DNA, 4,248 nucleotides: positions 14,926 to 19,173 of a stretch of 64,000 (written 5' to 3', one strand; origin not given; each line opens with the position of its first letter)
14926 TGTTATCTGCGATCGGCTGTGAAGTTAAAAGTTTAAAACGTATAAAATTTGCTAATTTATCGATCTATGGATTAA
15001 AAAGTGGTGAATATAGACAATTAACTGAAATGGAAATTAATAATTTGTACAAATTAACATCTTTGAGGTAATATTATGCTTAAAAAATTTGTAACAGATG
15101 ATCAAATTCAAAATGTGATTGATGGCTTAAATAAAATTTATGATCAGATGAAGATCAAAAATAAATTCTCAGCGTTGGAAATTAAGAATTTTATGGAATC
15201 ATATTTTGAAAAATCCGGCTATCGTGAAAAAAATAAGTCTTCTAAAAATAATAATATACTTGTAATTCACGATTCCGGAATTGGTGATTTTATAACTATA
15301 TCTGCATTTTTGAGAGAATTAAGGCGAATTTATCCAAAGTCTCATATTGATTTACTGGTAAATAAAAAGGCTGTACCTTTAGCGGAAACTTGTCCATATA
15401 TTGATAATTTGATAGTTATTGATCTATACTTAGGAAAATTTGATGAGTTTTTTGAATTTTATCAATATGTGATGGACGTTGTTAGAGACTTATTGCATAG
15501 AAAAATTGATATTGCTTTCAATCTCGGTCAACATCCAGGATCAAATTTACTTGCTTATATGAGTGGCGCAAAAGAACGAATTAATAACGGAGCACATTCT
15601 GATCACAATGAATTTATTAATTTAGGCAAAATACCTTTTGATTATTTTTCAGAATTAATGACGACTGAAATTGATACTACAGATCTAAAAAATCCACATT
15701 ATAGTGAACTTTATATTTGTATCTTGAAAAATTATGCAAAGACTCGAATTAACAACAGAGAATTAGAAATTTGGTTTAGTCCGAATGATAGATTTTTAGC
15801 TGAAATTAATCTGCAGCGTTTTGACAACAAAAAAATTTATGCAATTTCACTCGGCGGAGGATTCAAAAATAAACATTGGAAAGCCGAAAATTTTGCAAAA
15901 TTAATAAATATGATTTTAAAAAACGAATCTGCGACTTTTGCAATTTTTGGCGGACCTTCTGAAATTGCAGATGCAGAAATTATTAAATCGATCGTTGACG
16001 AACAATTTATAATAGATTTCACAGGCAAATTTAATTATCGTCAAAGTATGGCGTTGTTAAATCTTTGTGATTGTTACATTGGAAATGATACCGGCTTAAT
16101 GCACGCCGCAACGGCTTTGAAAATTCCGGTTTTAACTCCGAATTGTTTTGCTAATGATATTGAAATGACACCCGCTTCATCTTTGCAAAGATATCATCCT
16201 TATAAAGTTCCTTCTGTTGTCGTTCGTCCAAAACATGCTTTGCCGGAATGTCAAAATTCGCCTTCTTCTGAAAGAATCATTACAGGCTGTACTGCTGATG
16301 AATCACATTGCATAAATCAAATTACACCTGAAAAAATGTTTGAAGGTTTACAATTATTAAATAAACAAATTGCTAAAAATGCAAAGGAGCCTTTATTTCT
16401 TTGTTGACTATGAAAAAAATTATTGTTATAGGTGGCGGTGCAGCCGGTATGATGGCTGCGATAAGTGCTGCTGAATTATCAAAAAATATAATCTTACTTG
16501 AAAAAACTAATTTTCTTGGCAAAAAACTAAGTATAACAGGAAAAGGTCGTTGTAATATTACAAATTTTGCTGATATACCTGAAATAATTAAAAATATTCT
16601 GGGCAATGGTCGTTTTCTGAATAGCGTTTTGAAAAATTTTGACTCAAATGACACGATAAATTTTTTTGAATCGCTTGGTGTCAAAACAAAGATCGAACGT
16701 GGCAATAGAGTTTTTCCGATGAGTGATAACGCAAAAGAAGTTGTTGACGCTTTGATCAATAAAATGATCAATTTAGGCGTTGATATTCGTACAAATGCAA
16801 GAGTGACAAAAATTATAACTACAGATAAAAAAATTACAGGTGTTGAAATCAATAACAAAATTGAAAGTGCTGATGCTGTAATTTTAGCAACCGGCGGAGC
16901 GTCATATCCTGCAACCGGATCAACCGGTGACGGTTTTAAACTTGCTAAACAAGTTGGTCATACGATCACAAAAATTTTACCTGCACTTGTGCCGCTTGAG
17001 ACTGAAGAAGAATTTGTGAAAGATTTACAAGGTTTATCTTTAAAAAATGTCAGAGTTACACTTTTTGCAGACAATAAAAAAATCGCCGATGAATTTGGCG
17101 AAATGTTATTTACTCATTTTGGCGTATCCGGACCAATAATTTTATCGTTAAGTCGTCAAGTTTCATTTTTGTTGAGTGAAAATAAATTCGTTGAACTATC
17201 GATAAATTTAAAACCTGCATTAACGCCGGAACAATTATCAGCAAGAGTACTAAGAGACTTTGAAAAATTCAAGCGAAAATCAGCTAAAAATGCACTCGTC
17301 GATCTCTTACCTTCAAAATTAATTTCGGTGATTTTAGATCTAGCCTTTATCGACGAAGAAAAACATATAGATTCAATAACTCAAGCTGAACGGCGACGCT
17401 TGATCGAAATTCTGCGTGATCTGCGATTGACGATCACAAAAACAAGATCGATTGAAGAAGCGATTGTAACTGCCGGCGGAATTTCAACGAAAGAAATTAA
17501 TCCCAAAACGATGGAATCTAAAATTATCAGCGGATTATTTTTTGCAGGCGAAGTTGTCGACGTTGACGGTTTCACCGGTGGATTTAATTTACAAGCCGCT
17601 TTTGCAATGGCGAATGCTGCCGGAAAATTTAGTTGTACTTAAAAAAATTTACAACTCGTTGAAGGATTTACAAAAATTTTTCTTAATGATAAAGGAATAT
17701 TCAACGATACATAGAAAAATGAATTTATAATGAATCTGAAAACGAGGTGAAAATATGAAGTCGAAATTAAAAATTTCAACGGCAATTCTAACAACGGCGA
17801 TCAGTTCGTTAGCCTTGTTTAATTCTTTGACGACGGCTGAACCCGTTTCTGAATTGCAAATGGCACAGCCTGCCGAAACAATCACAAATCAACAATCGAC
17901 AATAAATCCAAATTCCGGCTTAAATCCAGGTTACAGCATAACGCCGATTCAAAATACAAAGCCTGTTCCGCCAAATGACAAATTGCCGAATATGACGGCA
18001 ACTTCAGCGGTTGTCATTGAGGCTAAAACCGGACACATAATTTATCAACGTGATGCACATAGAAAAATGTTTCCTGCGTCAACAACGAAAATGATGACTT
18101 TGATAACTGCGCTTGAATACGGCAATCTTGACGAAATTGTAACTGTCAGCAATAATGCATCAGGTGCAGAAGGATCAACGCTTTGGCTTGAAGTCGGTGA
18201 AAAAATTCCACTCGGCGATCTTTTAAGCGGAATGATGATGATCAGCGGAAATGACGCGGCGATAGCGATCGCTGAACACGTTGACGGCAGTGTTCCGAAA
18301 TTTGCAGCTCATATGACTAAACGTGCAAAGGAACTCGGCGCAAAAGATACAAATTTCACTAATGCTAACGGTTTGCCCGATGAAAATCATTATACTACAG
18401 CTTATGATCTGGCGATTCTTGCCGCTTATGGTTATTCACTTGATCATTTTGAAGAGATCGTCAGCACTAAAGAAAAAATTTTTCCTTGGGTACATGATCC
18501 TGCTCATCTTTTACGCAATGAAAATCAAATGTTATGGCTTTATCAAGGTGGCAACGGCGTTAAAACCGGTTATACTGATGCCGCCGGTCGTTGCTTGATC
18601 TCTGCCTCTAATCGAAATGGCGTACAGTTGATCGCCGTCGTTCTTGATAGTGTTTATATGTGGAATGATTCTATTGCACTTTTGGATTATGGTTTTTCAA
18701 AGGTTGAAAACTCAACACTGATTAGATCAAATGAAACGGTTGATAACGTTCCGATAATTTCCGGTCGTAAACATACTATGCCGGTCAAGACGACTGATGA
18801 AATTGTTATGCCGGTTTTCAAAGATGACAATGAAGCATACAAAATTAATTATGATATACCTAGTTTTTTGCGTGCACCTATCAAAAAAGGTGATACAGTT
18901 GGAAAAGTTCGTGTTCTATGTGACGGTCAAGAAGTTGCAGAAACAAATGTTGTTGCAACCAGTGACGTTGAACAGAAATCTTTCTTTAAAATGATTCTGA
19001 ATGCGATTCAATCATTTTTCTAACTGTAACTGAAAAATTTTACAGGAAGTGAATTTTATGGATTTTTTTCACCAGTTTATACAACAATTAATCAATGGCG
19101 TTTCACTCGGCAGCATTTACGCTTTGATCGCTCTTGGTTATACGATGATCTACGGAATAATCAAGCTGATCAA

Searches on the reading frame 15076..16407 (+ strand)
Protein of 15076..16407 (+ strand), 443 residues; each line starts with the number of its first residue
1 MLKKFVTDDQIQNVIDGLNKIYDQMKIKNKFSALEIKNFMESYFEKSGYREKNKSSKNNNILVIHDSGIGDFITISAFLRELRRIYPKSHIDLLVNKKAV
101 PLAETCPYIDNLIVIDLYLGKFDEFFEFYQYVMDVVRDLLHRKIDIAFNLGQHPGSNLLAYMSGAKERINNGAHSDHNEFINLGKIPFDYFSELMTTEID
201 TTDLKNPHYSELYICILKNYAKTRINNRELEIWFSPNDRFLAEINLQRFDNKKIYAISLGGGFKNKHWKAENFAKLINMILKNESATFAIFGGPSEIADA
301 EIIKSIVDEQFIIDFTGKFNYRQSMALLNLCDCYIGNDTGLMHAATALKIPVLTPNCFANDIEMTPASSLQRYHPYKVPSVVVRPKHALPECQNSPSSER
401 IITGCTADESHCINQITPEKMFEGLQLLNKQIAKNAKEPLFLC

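Call 16: search_protein_families(library=pfam, proteins=[window:15076-16407:+], max_evalue=0.00001)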
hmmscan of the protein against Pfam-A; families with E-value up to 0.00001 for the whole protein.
window:15076-16407:+ (443 aa): 1 family
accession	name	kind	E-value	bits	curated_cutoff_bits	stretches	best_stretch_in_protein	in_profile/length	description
PF01075.23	Glyco_transf_9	-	4.2e-19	69.3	22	1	243-354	95-207/247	Glycosyltransferase family 9 (heptosyltransferase)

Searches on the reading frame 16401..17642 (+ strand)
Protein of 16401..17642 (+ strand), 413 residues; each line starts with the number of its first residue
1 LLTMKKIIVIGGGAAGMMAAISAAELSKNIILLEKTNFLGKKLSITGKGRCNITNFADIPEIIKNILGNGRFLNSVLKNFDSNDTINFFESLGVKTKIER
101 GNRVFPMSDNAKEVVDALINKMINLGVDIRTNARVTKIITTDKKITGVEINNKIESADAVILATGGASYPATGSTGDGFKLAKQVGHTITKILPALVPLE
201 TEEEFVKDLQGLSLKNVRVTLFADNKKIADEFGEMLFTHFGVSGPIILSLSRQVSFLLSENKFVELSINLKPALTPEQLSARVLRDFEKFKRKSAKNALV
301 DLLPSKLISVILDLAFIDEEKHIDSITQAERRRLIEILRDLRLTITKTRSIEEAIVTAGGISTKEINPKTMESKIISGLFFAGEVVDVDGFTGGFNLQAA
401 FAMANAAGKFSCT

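Call 16: search_protein_families(library=pfam, proteins=[window:16401-17642:+], max_evalue=0.00001)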
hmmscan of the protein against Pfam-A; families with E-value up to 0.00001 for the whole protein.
window:16401-17642:+ (413 aa): 9 families
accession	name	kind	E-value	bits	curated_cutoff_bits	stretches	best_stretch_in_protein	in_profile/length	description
PF03486.20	HI0933_like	-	2.1e-88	296.3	50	1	6-409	2-243/244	HI0933-like protein Rossmann domain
PF22780.1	HI0933_like_1st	-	3.5e-43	147.7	27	1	194-356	2-165/165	HI0933-like protein barrel and H2TH domain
PF00890.30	FAD_binding_2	-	1.4e-17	64.5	20.4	1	7-40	2-35/414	FAD binding domain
PF01266.30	DAO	-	2.1e-13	51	27.9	1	111-176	148-214/353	FAD dependent oxidoreductase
PF07992.20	Pyr_redox_2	-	5.7e-13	49.4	26.1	1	88-167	160-238/291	Pyridine nucleotide-disulphide oxidoreductase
PF12831.13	FAD_oxidored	-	1.2e-12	48.3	27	1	7-165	2-145/416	FAD dependent oxidoreductase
PF01134.28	GIDA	-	1.9e-08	34.2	22.1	0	6-166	1-150/391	Glucose inhibited division protein A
PF00070.33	Pyr_redox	-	5.8e-08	33.6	22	0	88-151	17-80/82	Pyridine nucleotide-disulphide oxidoreductase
PF13738.12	Pyr_redox_3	-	2.9e-06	27.2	30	0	8-37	1-31/305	Pyridine nucleotide-disulphide oxidoreductase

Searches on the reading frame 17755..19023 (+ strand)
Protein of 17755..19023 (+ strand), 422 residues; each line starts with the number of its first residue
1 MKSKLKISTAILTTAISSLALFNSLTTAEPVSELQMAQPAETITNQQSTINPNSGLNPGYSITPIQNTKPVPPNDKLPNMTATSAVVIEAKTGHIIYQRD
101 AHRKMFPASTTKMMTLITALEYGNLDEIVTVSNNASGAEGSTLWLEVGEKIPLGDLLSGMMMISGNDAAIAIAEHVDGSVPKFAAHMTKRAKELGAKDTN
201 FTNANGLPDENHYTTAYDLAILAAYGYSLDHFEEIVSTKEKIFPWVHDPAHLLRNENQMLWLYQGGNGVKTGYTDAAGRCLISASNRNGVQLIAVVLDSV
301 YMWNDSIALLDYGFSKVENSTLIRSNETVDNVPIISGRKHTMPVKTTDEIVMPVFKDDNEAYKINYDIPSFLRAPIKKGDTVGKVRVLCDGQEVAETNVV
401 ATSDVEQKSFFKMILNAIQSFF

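Call 16: search_protein_families(library=pfam, proteins=[window:17755-19023:+], max_evalue=0.00001)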
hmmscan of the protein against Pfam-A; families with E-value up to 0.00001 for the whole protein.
window:17755-19023:+ (422 aa): 4 families
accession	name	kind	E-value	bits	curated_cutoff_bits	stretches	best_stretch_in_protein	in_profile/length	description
PF00768.25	Peptidase_S11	-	8.6e-61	205.9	27.6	1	77-299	7-237/239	D-alanyl-D-alanine carboxypeptidase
PF07943.18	PBP5_C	-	5.2e-18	65.4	21.2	1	318-407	2-91/91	Penicillin-binding protein 5, C-terminal domain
PF13354.11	Beta-lactamase2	-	1.3e-08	34.9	22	1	91-220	8-140/214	Beta-lactamase enzyme family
PF02113.21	Peptidase_S13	-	4.9e-07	29.3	22.8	1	78-121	12-57/444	D-Ala-D-Ala carboxypeptidase 3 (S13) family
